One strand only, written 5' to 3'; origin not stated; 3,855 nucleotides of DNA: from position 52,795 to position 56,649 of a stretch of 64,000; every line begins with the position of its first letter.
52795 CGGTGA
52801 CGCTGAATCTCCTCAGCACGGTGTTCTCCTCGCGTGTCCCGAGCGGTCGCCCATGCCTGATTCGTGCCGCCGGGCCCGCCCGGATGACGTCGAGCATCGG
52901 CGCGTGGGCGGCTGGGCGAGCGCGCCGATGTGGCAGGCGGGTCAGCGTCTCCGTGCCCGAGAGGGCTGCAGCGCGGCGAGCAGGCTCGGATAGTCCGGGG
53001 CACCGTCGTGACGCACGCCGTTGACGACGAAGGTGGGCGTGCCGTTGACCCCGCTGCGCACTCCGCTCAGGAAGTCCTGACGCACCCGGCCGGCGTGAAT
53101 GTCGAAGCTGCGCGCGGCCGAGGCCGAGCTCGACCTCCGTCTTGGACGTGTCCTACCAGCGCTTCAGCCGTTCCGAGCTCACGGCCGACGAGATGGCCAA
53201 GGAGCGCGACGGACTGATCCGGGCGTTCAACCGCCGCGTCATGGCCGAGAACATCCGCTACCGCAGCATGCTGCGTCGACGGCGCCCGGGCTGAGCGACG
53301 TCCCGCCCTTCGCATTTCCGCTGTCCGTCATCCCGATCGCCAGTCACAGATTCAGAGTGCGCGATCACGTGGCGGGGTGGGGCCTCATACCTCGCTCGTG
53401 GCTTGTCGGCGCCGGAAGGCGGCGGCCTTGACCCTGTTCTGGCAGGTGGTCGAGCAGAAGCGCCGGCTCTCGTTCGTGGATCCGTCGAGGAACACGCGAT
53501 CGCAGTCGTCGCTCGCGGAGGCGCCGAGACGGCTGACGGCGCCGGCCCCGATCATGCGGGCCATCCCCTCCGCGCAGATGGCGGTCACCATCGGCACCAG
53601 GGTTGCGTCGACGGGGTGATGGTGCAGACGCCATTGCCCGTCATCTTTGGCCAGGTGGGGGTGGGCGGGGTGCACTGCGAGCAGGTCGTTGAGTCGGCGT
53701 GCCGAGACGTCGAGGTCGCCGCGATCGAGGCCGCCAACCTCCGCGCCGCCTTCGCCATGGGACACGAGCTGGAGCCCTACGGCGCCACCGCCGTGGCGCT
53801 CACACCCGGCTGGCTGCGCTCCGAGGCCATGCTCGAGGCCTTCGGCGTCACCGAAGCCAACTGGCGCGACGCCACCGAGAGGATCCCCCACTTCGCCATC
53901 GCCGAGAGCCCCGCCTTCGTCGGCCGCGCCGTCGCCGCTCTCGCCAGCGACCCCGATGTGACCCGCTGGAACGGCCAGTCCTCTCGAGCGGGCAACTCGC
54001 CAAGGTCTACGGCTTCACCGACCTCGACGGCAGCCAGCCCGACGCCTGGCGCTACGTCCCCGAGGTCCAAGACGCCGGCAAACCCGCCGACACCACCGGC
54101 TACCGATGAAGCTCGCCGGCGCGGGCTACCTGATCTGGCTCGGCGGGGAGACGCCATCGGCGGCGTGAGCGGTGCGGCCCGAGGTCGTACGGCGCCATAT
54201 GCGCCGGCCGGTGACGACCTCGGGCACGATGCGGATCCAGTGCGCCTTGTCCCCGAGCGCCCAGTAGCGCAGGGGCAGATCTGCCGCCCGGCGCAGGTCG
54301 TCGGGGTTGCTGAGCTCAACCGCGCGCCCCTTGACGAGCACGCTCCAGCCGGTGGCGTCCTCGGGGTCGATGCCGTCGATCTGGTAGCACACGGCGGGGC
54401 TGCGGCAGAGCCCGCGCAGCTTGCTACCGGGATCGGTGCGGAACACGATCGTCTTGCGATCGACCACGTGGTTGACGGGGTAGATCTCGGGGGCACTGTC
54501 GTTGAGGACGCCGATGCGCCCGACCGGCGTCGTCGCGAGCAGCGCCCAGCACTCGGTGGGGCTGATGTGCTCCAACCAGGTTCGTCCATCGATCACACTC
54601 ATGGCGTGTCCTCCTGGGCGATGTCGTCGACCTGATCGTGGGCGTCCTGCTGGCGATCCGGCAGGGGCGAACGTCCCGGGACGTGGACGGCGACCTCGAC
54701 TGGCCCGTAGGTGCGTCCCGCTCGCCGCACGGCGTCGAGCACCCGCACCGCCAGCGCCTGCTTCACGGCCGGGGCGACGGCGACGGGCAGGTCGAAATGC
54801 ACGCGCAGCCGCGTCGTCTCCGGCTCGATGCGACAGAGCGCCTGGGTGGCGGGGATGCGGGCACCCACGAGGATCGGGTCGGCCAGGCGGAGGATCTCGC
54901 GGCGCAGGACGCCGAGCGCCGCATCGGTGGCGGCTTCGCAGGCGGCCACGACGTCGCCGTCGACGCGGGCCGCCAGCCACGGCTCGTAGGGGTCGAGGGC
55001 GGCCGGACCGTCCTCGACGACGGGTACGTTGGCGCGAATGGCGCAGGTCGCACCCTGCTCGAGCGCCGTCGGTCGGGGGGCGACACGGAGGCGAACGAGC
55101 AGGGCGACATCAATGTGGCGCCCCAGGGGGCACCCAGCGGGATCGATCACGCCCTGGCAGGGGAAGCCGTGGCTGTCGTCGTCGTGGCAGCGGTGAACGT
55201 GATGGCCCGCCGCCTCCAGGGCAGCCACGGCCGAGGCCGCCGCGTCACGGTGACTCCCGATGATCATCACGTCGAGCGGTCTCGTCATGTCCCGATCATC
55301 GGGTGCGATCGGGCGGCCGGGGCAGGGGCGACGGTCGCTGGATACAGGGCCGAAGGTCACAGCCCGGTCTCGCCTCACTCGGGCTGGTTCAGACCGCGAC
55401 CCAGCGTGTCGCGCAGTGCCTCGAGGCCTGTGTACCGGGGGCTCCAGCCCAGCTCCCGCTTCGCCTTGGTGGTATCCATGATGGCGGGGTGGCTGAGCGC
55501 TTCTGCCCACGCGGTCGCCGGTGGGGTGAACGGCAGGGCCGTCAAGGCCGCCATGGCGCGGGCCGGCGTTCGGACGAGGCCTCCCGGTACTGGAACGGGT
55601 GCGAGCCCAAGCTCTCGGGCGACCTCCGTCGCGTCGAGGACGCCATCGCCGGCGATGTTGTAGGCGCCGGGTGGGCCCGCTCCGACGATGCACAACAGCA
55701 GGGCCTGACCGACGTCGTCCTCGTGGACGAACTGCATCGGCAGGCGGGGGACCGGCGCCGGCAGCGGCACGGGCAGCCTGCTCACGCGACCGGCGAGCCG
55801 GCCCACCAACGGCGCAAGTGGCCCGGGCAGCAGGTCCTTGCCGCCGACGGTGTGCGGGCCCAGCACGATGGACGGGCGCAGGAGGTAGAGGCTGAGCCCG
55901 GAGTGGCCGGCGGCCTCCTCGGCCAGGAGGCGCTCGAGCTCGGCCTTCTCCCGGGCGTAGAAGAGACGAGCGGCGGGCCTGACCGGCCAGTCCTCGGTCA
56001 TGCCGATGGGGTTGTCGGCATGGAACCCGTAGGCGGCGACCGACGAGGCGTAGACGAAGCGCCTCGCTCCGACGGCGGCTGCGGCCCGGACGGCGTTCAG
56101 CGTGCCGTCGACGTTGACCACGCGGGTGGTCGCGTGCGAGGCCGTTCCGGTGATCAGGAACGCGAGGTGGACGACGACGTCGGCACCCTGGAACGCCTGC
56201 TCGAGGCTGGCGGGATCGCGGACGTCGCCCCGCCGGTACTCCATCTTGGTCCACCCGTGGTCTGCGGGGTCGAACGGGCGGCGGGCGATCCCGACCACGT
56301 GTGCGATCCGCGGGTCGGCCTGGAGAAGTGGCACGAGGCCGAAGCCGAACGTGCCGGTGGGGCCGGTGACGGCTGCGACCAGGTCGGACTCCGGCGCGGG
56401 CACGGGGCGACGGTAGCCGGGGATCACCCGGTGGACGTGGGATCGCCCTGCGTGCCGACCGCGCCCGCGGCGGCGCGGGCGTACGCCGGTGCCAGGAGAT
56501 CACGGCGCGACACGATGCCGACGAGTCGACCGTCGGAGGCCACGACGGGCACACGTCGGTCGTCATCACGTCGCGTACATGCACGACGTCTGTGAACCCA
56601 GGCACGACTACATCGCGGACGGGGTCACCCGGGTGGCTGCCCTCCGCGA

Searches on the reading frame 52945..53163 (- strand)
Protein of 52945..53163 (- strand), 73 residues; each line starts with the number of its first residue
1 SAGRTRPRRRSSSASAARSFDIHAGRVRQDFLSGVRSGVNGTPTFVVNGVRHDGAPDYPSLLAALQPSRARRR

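Call 28: search_protein_families(library=pfam, proteins=[window:52945-53163:-], max_evalue=0.001)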
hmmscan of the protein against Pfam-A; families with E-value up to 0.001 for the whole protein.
window:52945-53163:- (73 aa): 1 family
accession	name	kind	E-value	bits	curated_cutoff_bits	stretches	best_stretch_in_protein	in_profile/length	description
PF01323.26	DSBA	-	7.5e-05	23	25.6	1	23-66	148-191/191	DSBA-like thioredoxin domain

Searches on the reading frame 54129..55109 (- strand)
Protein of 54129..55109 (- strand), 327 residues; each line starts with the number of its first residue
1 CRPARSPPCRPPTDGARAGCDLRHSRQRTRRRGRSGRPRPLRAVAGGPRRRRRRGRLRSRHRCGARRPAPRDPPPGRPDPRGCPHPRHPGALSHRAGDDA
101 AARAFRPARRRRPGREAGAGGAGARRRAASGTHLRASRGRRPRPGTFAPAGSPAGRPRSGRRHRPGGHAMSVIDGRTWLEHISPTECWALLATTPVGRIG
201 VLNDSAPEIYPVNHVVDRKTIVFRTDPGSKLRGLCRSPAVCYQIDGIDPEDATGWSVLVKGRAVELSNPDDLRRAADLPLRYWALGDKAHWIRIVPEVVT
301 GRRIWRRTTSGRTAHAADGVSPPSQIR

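Call 23: search_protein_families(library=pfam, proteins=[window:54129-55109:-], max_evalue=0.001)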
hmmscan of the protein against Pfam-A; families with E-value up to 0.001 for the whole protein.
window:54129-55109:- (327 aa): 1 family
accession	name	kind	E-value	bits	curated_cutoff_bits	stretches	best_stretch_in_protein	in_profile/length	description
PF12900.13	Pyridox_ox_2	-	2e-27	96.3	27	1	184-303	2-140/140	Pyridoxamine 5'-phosphate oxidase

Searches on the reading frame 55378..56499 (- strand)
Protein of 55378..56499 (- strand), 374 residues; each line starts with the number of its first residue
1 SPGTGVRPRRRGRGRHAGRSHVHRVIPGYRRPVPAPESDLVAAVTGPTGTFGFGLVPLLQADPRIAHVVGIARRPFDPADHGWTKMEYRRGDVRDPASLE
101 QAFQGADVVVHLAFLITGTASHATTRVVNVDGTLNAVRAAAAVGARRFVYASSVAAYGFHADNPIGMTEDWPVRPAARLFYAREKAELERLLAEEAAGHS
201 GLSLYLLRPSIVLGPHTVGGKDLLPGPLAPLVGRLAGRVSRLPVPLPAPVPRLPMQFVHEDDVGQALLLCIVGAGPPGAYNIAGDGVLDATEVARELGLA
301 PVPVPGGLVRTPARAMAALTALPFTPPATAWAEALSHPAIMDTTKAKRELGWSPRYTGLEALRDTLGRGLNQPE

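Call 23: search_protein_families(library=pfam, proteins=[window:55378-56499:-], max_evalue=0.001)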
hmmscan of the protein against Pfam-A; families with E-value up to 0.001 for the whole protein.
window:55378-56499:- (374 aa): 7 families
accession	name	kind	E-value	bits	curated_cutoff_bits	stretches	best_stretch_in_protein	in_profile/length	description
PF01370.27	Epimerase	-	1.2e-24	87.5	20.9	1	43-283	2-240/240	NAD dependent epimerase/dehydratase family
PF01073.25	3Beta_HSD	-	1.1e-16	61.2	22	1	44-216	2-185/280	3-beta hydroxysteroid dehydrogenase/isomerase family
PF13460.12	NAD_binding_10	-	4.7e-12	46.6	27.2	1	47-212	2-146/184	NAD(P)H-binding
PF16363.11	GDP_Man_Dehyd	-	1.2e-11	45.1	27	1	78-186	46-158/332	GDP-mannose 4,6 dehydratase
PF07993.18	NAD_binding_4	-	1.4e-07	31.4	20.1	1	97-217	80-211/258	Male sterility protein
PF05368.20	NmrA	-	0.00019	21.6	27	0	90-155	54-109/298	NmrA-like family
PF02719.21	Polysacc_synt_2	-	0.00061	19.5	20.2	0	44-153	3-128/293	Polysaccharide biosynthesis protein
